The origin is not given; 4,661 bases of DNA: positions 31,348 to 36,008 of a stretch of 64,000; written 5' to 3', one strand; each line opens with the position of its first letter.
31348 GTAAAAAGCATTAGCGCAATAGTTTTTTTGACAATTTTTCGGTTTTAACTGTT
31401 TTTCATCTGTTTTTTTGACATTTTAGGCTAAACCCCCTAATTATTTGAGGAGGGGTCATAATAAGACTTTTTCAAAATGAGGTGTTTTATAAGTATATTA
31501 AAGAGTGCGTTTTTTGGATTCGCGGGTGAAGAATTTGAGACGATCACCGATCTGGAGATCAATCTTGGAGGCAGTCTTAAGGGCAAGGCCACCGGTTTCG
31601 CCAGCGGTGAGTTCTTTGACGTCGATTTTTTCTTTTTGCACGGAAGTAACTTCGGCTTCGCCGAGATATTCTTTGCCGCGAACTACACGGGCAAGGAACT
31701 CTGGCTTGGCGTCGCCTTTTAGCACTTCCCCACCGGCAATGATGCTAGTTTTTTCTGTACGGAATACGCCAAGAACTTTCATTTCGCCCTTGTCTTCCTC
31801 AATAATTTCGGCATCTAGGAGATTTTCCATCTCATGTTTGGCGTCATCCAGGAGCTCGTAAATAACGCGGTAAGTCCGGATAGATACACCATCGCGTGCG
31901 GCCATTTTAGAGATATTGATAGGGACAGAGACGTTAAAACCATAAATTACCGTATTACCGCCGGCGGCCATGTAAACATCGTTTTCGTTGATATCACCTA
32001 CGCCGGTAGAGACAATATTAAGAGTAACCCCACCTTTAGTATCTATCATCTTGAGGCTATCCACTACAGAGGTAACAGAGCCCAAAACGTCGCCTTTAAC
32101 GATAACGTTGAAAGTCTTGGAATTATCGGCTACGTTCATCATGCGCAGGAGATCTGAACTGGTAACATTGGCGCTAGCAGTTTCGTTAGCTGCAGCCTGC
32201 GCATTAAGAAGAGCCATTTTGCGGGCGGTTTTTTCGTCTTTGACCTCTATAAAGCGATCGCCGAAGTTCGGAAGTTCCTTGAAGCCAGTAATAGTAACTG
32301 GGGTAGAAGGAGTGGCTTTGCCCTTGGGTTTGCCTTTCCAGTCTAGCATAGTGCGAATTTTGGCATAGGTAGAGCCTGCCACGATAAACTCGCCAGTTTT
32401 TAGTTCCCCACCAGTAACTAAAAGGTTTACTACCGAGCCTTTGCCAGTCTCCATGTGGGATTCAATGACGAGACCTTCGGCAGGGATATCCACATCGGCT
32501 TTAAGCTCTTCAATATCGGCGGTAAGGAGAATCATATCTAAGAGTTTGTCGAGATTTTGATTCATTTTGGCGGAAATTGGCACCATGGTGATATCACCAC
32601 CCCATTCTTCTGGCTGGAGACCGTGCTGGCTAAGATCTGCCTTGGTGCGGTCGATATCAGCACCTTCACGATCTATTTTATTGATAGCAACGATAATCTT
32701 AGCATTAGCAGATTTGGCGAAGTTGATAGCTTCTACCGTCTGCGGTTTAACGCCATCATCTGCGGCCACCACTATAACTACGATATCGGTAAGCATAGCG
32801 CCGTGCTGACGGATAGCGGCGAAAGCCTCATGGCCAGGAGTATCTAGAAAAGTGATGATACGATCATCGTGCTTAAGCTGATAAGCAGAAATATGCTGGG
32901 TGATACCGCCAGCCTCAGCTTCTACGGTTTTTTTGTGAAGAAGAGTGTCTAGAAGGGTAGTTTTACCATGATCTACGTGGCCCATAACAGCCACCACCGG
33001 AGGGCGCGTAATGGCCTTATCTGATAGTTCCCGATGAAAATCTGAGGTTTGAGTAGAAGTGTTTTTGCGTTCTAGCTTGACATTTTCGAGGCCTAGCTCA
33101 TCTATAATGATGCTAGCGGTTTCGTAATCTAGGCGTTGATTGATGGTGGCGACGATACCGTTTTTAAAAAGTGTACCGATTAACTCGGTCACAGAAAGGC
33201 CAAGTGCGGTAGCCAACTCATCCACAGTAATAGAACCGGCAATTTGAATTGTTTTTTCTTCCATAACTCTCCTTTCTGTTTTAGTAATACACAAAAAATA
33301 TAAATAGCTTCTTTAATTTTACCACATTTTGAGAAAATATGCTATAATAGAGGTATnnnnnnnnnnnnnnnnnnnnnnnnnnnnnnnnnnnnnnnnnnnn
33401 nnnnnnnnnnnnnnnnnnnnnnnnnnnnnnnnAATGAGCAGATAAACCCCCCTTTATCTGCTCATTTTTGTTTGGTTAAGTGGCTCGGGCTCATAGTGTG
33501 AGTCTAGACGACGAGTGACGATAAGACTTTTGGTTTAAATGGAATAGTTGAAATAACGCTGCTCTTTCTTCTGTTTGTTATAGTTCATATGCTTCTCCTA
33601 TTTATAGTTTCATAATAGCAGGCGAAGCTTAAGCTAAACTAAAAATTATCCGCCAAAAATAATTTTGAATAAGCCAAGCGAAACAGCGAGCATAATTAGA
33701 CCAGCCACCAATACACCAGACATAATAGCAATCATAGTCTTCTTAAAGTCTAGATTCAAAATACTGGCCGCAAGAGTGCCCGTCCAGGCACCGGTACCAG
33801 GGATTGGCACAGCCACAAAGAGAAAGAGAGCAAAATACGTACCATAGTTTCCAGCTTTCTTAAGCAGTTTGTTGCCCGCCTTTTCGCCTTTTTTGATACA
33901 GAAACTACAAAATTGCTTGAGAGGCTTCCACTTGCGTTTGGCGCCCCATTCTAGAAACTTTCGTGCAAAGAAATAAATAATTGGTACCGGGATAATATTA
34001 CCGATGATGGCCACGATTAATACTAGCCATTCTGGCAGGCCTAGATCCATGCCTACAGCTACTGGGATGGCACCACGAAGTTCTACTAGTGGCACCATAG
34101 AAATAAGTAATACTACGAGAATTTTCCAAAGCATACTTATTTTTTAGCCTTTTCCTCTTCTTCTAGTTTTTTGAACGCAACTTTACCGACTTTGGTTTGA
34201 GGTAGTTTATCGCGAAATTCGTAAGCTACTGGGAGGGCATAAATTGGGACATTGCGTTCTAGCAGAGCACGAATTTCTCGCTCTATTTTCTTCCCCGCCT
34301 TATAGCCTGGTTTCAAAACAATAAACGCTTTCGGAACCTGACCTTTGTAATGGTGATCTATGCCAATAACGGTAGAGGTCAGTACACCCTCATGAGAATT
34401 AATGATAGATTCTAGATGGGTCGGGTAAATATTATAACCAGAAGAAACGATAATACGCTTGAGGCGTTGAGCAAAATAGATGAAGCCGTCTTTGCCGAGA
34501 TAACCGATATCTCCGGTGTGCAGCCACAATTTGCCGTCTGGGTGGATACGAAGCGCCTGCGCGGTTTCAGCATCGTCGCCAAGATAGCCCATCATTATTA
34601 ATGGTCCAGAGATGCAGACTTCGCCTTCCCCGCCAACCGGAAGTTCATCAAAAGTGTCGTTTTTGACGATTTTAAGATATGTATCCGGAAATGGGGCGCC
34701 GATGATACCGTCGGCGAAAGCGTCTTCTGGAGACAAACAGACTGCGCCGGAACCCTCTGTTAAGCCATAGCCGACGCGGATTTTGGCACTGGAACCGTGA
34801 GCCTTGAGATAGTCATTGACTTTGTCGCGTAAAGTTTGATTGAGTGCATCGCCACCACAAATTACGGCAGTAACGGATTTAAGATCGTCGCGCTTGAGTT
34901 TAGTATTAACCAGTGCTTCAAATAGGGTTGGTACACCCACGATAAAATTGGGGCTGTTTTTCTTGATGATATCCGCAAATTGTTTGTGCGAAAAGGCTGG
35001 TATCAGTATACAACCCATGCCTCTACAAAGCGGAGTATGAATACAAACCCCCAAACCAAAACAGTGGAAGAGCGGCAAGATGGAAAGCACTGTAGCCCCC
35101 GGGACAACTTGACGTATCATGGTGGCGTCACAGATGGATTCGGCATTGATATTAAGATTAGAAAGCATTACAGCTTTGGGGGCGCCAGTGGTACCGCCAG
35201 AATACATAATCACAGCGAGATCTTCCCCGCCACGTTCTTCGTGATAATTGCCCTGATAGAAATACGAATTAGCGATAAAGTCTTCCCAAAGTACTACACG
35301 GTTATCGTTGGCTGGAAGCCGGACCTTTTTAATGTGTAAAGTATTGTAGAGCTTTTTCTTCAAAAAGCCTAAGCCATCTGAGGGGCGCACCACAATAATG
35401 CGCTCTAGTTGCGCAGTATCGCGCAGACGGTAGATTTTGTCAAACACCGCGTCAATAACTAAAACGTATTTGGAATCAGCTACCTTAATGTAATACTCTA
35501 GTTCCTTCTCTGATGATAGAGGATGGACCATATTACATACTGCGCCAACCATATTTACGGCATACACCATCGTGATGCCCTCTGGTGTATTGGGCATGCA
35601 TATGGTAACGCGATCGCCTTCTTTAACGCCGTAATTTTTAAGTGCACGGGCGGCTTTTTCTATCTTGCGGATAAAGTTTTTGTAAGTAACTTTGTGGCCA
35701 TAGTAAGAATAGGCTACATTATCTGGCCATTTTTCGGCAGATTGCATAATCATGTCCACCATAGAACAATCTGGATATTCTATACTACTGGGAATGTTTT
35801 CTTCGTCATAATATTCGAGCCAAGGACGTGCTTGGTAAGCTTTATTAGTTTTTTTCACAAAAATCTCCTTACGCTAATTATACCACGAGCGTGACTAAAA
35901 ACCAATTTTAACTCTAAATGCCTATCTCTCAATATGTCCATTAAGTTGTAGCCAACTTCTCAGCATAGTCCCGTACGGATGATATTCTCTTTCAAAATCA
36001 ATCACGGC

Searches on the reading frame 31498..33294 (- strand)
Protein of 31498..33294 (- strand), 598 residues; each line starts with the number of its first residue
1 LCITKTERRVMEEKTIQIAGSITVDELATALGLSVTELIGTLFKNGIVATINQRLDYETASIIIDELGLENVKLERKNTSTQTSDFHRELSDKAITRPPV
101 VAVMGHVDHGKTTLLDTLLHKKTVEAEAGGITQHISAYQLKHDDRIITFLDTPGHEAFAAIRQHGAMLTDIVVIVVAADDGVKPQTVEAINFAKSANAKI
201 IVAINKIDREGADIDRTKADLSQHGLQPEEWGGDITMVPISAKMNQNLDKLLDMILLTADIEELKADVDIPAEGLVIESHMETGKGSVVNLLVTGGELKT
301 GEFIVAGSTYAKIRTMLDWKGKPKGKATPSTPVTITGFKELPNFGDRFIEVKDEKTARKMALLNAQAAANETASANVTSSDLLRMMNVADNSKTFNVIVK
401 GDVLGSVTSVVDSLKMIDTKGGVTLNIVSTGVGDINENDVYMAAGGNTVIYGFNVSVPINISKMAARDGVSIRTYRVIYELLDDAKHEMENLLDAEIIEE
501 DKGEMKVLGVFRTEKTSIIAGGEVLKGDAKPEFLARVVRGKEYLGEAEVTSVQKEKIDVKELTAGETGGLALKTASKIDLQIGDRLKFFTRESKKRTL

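Call 109: search_protein_families(library=pfam, max_evalue=0.00001, proteins=[window:31498-33294:-])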
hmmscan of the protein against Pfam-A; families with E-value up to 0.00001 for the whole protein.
window:31498-33294:- (598 aa): 6 families
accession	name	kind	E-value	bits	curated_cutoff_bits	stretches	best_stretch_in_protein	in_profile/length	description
PF00009.33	GTP_EFTU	-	8e-36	123.8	26.5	1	101-256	6-183/188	Elongation factor Tu GTP binding domain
PF11987.13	IF-2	-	8.3e-29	100.3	27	1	372-486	5-117/117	Translation-initiation factor 2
PF22042.2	EF-G_D2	-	8.9e-18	64.6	27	1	271-350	1-83/84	Elongation factor G domain 2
PF01926.29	MMR_HSR1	-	4.7e-13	49.7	21.9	1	101-206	2-113/113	50S ribosome-binding GTPase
PF04760.21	IF2_N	-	7.5e-13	48.5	25.3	1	22-69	4-52/53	Translation initiation factor IF-2, N-terminal region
PF10662.15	PduV-EutP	-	8.6e-06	26.1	21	0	101-254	4-140/143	Ethanolamine utilisation - propanediol utilisation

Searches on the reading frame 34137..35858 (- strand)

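Call 109: search_protein_families(library=pfam, max_evalue=0.00001, proteins=[window:34137-35858:-])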
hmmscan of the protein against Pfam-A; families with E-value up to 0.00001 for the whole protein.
window:34137-35858:- (573 aa): 2 families
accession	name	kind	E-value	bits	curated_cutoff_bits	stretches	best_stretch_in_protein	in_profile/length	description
PF00501.34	AMP-binding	-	4.6e-82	276.3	29.9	1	39-426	3-384/384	AMP-binding enzyme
PF13193.12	AMP-binding_C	-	7.5e-16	59.3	24.5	1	482-559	2-76/76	AMP-binding enzyme C-terminal domain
